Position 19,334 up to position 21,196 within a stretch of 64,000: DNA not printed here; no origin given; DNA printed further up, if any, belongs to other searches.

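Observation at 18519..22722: HpnI/HpnJ/HpnK-like trio (GT2 – B12-radical-SAM – YdjC deacetylase) inside a Wzm/Wzt glycan export locus, with no hopanoid cyclase nearby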

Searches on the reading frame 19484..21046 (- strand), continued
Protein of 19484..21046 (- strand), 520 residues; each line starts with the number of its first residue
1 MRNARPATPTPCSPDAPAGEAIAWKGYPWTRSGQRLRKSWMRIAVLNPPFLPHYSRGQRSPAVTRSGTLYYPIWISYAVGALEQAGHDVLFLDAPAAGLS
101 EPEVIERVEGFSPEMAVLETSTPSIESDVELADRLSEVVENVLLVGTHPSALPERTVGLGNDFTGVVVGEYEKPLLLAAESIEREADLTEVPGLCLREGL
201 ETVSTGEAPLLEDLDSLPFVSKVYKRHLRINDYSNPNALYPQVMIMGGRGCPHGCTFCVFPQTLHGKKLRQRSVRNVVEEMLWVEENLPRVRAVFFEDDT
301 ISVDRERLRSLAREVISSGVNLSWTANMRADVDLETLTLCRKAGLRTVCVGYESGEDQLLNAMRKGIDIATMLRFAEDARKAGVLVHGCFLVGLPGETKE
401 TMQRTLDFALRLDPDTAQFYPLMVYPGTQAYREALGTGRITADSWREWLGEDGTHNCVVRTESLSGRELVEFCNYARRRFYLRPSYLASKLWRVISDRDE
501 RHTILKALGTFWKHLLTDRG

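Call 28: find_related_loci(query=A1, collection=genome_contigs, flank=10000)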
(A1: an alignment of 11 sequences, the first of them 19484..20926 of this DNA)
Query A1 (480 aa) in genome_contigs; peptide patterns used: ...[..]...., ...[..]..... (x = any residue, [..] = any of these).
538 stretches matched a pattern; 513 encode a relative of the query (tblastn E <= 1e-3); the best 80 are kept; 80 distinct loci.
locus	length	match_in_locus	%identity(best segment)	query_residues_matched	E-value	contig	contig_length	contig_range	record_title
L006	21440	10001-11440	68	1-480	0e+0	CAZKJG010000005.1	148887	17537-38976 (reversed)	MAG TPA_asm: uncultured bacterium isolate binchicken_co17_361 genome assembly, contig: NODE_270_length_148887_cov_11.670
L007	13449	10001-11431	64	1-476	0e+0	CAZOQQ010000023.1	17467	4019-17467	MAG TPA_asm: uncultured bacterium isolate binchicken_co67_278 genome assembly, contig: NODE_3321_length_17467_cov_5.0110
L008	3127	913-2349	63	1-478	0e+0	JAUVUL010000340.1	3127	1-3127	MAG: Candidatus Aegiribacteria sp. isolate CSMAG_791 CSMAG_791_k141_724252_length_3127_cov_8.3640, whole genome shotgun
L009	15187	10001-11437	65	1-479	0e+0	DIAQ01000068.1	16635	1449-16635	MAG TPA_asm: candidate division Hyd24-12 bacterium UBA5074 UBA5074_contig_7136, whole genome shotgun sequence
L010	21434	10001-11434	65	1-476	0e+0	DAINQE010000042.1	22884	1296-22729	MAG TPA_asm: Candidatus Sabulitectum sp. isolate CTOTU18748 NODE_1803_length_22884_cov_34.943318, whole genome shotgun s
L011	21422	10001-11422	69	3-476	0e+0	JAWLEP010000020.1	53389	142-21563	MAG: Candidatus Fermentibacteraceae bacterium isolate 20BLK6-1.bin.67 NODE_444_length_53389_cov_48.157759, whole genome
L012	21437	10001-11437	62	1-478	0e+0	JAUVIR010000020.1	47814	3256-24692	MAG: Candidatus Fermentibacteria bacterium isolate CSMAG_433 CSMAG_433_k127_778233_length_47814_cov_34.3681, whole genom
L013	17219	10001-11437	62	1-478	0e+0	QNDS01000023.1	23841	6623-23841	MAG: Candidatus Fermentibacteria bacterium isolate B22_G4 B22_Guay4_scaffold_01050, whole genome shotgun sequence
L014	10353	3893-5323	62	1-476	0e+0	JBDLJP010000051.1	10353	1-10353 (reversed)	MAG: Candidatus Fermentibacteria bacterium isolate MAG102 MAG102_51, whole genome shotgun sequence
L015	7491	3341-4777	61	1-478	0e+0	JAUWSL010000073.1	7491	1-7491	MAG: Candidatus Aegiribacteria sp. isolate CSMAG_2553 CSMAG_2553_k127_3449470_length_7491_cov_72.6968, whole genome shot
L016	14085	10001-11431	61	1-476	0e+0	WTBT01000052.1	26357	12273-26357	MAG: Candidatus Aegiribacteria sp. isolate GLR63 c_000000695790, whole genome shotgun sequence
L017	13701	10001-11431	61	1-476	0e+0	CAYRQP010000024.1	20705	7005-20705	MAG TPA_asm: uncultured bacterium isolate SRP077602_co1_69 genome assembly, contig: NODE_7648_length_20705_cov_19.060726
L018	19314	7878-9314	61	1-478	0e+0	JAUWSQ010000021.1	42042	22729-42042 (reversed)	MAG: Candidatus Fermentibacteria bacterium isolate CSMAG_2558 CSMAG_2558_k127_1193509_length_42042_cov_54.0000, whole ge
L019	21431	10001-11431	62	1-476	0e+0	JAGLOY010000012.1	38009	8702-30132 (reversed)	MAG: Candidatus Aegiribacteria sp. isolate RS_7_6 ROV157_7.bin.6.fa_12, whole genome shotgun sequence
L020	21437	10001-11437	63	1-478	0e+0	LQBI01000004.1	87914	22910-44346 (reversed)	MAG: Candidatus Aegiribacteria sp. MLS_C scaffold_11, whole genome shotgun sequence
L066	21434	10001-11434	51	1-476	4e-162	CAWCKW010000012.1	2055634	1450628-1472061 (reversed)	MAG: Nitrospirota bacterium isolate MFD01872.bin.2.231 genome assembly, contig: contig_23495, whole genome shotgun seque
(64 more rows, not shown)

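Call 29: search_protein_representatives(protein=window:19484-20926:-)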
Query: 480 residues. Proteins with E-value up to 0.001 (for the whole library): 48795; up to 1e-10: 26938; up to 1e-30: 3556. The best 150 are listed.
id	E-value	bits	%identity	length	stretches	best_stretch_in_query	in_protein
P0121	1.2e-146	505.6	48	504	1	1-475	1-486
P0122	2.0e-142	491.6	49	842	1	1-478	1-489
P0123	2.5e-138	478.1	47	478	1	1-476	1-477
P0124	7.1e-132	456.8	46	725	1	1-460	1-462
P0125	9.4e-132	456.4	44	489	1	1-475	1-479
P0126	2.4e-127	441.9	44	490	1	1-455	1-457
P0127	3.9e-124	431.3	43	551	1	1-478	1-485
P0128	9.4e-120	416.8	44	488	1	1-460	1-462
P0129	1.7e-119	416.0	42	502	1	2-475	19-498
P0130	6.5e-116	404.2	42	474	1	1-473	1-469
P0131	6.6e-114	397.6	42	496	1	1-471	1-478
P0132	3.1e-112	392.0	40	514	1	1-475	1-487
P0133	4.4e-112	391.6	43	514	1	2-475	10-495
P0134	2.3e-110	385.9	39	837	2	208-453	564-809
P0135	3.3e-110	385.4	41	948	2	227-476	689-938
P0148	5.8e-97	341.7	40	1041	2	218-448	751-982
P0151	2.9e-90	319.6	38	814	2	3-401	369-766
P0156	1.2e-86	307.7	43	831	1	2-457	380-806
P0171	1.2e-75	271.4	34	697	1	1-458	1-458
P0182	2.6e-72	260.4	35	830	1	6-462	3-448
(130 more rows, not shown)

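Call 30: search_protein_families(library=pfam, proteins=[P0122, P0124, P0134, P0135, P0148, P0151, P0156, P0127, P0171, P0182], max_evalue=0.0001)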
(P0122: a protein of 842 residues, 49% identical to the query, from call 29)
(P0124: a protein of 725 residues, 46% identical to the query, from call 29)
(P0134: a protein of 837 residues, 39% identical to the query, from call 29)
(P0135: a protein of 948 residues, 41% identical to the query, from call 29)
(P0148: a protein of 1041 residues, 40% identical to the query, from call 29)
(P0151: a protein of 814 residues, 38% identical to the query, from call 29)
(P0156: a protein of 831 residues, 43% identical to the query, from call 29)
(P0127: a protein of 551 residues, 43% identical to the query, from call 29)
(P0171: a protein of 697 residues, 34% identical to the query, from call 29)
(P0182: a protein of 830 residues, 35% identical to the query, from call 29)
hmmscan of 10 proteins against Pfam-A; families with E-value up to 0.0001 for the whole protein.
P0122 (842 aa): 7 families
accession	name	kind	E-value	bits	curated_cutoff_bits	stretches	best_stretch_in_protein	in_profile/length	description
PF00535.33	Glycos_transf_2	-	2e-30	106.4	23.3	1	515-676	1-164/168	Glycosyl transferase family 2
PF13641.12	Glyco_tranf_2_3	-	8e-22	78.8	27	1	514-731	3-225/230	Glycosyltransferase like family 2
PF04055.27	Radical_SAM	-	3e-20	73.5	29.5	1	218-380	3-166/166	Radical SAM superfamily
PF10111.15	Glyco_tranf_2_2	-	5.5e-19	69.2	27.3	1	515-757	1-263/276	Glycosyltransferase like family 2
PF02310.24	B12-binding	-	1.2e-16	61.1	32.1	1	22-140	4-120/121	B12 binding domain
PF13632.12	Glyco_trans_2_3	-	3e-13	50.5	27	1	599-794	2-190/198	Glycosyl transferase family group 2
PF13506.12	Glyco_transf_21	-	1.2e-08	35.1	21.7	1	592-724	27-159/174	Glycosyl transferase family 21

P0124 (725 aa): 9 families
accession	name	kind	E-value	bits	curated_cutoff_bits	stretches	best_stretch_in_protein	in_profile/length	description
PF08241.18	Methyltransf_11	-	2.5e-21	76.5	21.2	1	539-632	2-94/95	Methyltransferase domain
PF04055.27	Radical_SAM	-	9.9e-21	75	29.5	1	207-370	1-165/166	Radical SAM superfamily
PF13649.12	Methyltransf_25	-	1.7e-20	73.9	27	1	539-629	3-97/97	Methyltransferase domain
PF13847.12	Methyltransf_31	-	6.4e-18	65.3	27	1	534-637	4-113/145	Methyltransferase domain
PF08242.18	Methyltransf_12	-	1.2e-13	52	30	1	538-630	1-97/98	Methyltransferase domain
PF13489.12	Methyltransf_23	-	5.9e-13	49.3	27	1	520-652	9-124/164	Methyltransferase domain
PF02310.24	B12-binding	-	4.3e-12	46.4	32.1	1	22-140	4-120/121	B12 binding domain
PF01209.24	Ubie_methyltran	-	6.9e-12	45.6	20.1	1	516-639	31-157/233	ubiE/COQ5 methyltransferase family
PF03602.21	Cons_hypoth95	-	3.4e-06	27.3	24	1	532-638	40-155/182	Conserved hypothetical protein 95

P0134 (837 aa): 3 families
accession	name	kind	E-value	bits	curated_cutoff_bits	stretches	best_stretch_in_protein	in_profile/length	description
PF04055.27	Radical_SAM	-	2e-22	80.6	29.5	1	564-725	4-166/166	Radical SAM superfamily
PF14528.11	LAGLIDADG_3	-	5.5e-12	46.2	22.5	1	444-496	3-62/82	LAGLIDADG-like domain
PF02310.24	B12-binding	-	1.1e-11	45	32.1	1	25-139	7-120/121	B12 binding domain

P0135 (948 aa): 4 families
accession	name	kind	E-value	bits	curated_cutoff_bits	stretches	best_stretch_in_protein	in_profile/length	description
PF02310.24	B12-binding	-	3.5e-13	49.9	32.1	1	23-134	4-113/121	B12 binding domain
PF04055.27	Radical_SAM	-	9.5e-12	45.8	29.5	1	683-830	14-165/166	Radical SAM superfamily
PF14528.11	LAGLIDADG_3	-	7e-10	39.5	22.5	1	537-592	3-66/82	LAGLIDADG-like domain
PF14890.11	Intein_splicing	-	4.9e-09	36.6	35.8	1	234-681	5-154/155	Intein splicing domain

P0148 (1041 aa): 4 families
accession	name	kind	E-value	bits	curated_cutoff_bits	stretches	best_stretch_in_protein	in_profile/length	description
PF04055.27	Radical_SAM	-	4.5e-18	66.4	29.5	1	751-903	14-166/166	Radical SAM superfamily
PF14890.11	Intein_splicing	-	1.1e-14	54.9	35.8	1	236-750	7-155/155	Intein splicing domain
PF14528.11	LAGLIDADG_3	-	1.1e-13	51.7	22.5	1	539-624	4-82/82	LAGLIDADG-like domain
PF02310.24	B12-binding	-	1.5e-10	41.4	32.1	1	25-137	7-116/121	B12 binding domain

P0151 (814 aa): 7 families
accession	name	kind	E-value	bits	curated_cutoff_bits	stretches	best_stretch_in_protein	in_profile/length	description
PF04055.27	Radical_SAM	-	1.8e-22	80.7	29.5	1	571-733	2-165/166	Radical SAM superfamily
PF00534.26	Glycos_transf_1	-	4e-21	75.8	26.4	1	185-336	13-171/172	Glycosyl transferases group 1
PF13692.12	Glyco_trans_1_4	-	5.2e-17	62.9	27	1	190-315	4-139/142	Glycosyl transferases group 1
PF13524.12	Glyco_trans_1_2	-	3.4e-10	40.5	25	1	204-315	4-111/144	Glycosyl transferase-like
PF02310.24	B12-binding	-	4.2e-10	39.9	32.1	1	391-504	7-118/121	B12 binding domain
PF20706.3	GT4-conflict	-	1.6e-09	37.7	26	1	214-293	235-320/385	Family 4 Glycosyltransferase in conflict systems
PF13439.12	Glyco_transf_4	-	9.4e-09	36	28.5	1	54-177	38-168/170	Glycosyltransferase Family 4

P0156 (831 aa): 2 families
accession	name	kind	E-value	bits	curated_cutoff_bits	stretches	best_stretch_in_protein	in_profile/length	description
PF04055.27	Radical_SAM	-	9.5e-14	52.3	29.5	1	565-726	4-165/166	Radical SAM superfamily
PF02310.24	B12-binding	-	2.5e-05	24.5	32.1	1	400-492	4-96/121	B12 binding domain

P0127 (551 aa): 2 families
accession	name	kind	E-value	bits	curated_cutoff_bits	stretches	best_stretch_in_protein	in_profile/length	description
PF04055.27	Radical_SAM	-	6e-20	72.5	29.5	1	214-376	3-166/166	Radical SAM superfamily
PF02310.24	B12-binding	-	1.3e-11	44.8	32.1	1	24-133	5-112/121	B12 binding domain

P0171 (697 aa): 10 families
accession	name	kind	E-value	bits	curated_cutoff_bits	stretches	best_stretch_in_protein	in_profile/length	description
PF04055.27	Radical_SAM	-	1.9e-16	61.1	29.5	1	203-369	2-166/166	Radical SAM superfamily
PF08241.18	Methyltransf_11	-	1.5e-13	51.6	21.2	1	526-623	1-94/95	Methyltransferase domain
PF13649.12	Methyltransf_25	-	5.5e-13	49.9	27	1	525-620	1-97/97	Methyltransferase domain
PF13847.12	Methyltransf_31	-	1.4e-09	38.3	27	1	520-624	2-109/145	Methyltransferase domain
PF08242.18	Methyltransf_12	-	1.1e-08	36.1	30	1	526-622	1-98/98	Methyltransferase domain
PF13489.12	Methyltransf_23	-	1.1e-08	35.4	27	1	510-629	11-121/164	Methyltransferase domain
PF02310.24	B12-binding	-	4.9e-07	30.1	32.1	1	40-142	22-120/121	B12 binding domain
PF02353.26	CMAS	-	7.6e-06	25.9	27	1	509-623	52-163/273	Mycolic acid cyclopropane synthetase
PF03848.20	TehB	-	4.4e-05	23.4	20.4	1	519-621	29-129/193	Tellurite resistance protein TehB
PF01728.25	FtsJ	-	8.3e-05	23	24.1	0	518-597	16-101/181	FtsJ-like methyltransferase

P0182 (830 aa): 2 families
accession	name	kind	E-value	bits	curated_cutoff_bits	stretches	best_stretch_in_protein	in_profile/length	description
PF04055.27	Radical_SAM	-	4.1e-42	144.6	29.5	2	197-358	2-166/166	Radical SAM superfamily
PF02310.24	B12-binding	-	1.6e-08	34.9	32.1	1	24-133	7-120/121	B12 binding domain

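Call 36: search_protein_families(library=pfam, proteins=[L066:1453-3000:+, L066:2997-4274:+, L066:4271-5524:+, L066:5743-6702:+, L066:6770-7630:+, L066:8817-10004:+, L066:12485-14605:+, L066:14769-15872:+, L066:16334-17152:+, L066:17162-18385:+], max_evalue=0.001)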
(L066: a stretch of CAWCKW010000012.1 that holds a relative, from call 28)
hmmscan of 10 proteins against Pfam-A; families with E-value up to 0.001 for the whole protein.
L066:1453-3000:+ (515 aa): 3 families
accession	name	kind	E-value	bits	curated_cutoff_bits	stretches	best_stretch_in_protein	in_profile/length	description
PF04055.27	Radical_SAM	-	1.9e-24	87.1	29.5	1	233-404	3-166/166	Radical SAM superfamily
PF02310.24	B12-binding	-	7.6e-17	61.7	32.1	1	19-146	2-120/121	B12 binding domain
PF19864.5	Radical_SAM_N2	-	7.2e-06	26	29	1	103-166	78-141/151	Radical SAM proteins, N-terminal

L066:2997-4274:+ (425 aa): 2 families
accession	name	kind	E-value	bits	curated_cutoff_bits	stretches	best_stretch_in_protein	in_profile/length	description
PF04055.27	Radical_SAM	-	1.5e-16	61.4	29.5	1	195-328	4-140/166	Radical SAM superfamily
PF02310.24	B12-binding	-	4.6e-10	39.8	32.1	1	16-134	11-120/121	B12 binding domain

L066:4271-5524:+ (417 aa): 1 family
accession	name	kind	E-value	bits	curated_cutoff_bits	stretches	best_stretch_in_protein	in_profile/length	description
PF13472.12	Lipase_GDSL_2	-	0.00082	20.3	32.9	0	101-171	2-78/178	GDSL-like Lipase/Acylhydrolase family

L066:5743-6702:+ (319 aa): 1 family
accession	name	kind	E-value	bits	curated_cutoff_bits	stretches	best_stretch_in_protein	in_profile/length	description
PF03279.18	Lip_A_acyltrans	-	1.3e-20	74.3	22.3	1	20-304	22-293/295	Bacterial lipid A biosynthesis acyltransferase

L066:6770-7630:+ (286 aa): 0 families

L066:8817-10004:+ (395 aa): 8 families
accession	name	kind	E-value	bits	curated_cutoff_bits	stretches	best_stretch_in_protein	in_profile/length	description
PF04015.17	DUF362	-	2.8e-42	145.5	24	1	20-215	1-199/200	Domain of unknown function (DUF362)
PF12838.12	Fer4_7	-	3e-07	31.2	27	1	355-374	2-21/52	4Fe-4S dicluster domain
PF13484.11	Fer4_16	-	6.4e-06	27.3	30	0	355-373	2-20/66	4Fe-4S double cluster binding domain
PF00037.32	Fer4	-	3.2e-05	24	21.1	1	355-371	8-24/24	4Fe-4S binding domain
PF12797.12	Fer4_2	-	3.6e-05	23.9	24.5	0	354-367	9-22/22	4Fe-4S binding domain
PF13237.11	Fer4_10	-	5.5e-05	23.4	25.5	1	322-366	4-53/53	4Fe-4S dicluster domain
PF13187.11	Fer4_9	-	0.00025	21.4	27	1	329-370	3-52/52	4Fe-4S dicluster domain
PF14697.11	Fer4_21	-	0.00038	21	35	0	323-371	4-58/59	4Fe-4S dicluster domain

L066:12485-14605:+ (706 aa): 3 families
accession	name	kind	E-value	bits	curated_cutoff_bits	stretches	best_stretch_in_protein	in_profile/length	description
PF00384.28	Molybdopterin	-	8e-38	130.8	24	1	65-488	1-353/353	Molybdopterin oxidoreductase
PF01568.27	Molydop_binding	-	2.2e-24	86.1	26.8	1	581-691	2-102/110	Molydopterin dinucleotide binding domain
PF04879.21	Molybdop_Fe4S4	-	2e-11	44.1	22.7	1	9-62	2-55/55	Molybdopterin oxidoreductase Fe4S4 domain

L066:14769-15872:+ (367 aa): 1 family
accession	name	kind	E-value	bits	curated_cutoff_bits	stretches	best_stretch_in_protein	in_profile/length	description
PF01663.27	Phosphodiest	-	3.3e-34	119.4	23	1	19-364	2-279/342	Type I phosphodiesterase / nucleotide pyrophosphatase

L066:16334-17152:+ (272 aa): 1 family
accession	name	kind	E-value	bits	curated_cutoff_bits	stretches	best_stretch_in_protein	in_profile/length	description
PF01507.26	PAPS_reduct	-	5.2e-42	144.3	22.5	1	30-227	2-175/175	Phosphoadenosine phosphosulfate reductase domain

L066:17162-18385:+ (407 aa): 4 families
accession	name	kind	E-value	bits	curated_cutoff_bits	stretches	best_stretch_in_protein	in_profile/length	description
PF00009.33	GTP_EFTU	-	3.1e-48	164.3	26.5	1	5-208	2-183/188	Elongation factor Tu GTP binding domain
PF22594.2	GTP-eEF1A_C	-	5.1e-17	62.6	27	1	309-406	2-100/101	GTP-eEF1A C-terminal domain-like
PF03144.31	GTP_EFTU_D2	-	5.7e-07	30.3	30.3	1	235-297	3-72/73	Elongation factor Tu domain 2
PF01926.29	MMR_HSR1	-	0.00014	22.4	21.9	0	67-125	30-94/113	50S ribosome-binding GTPase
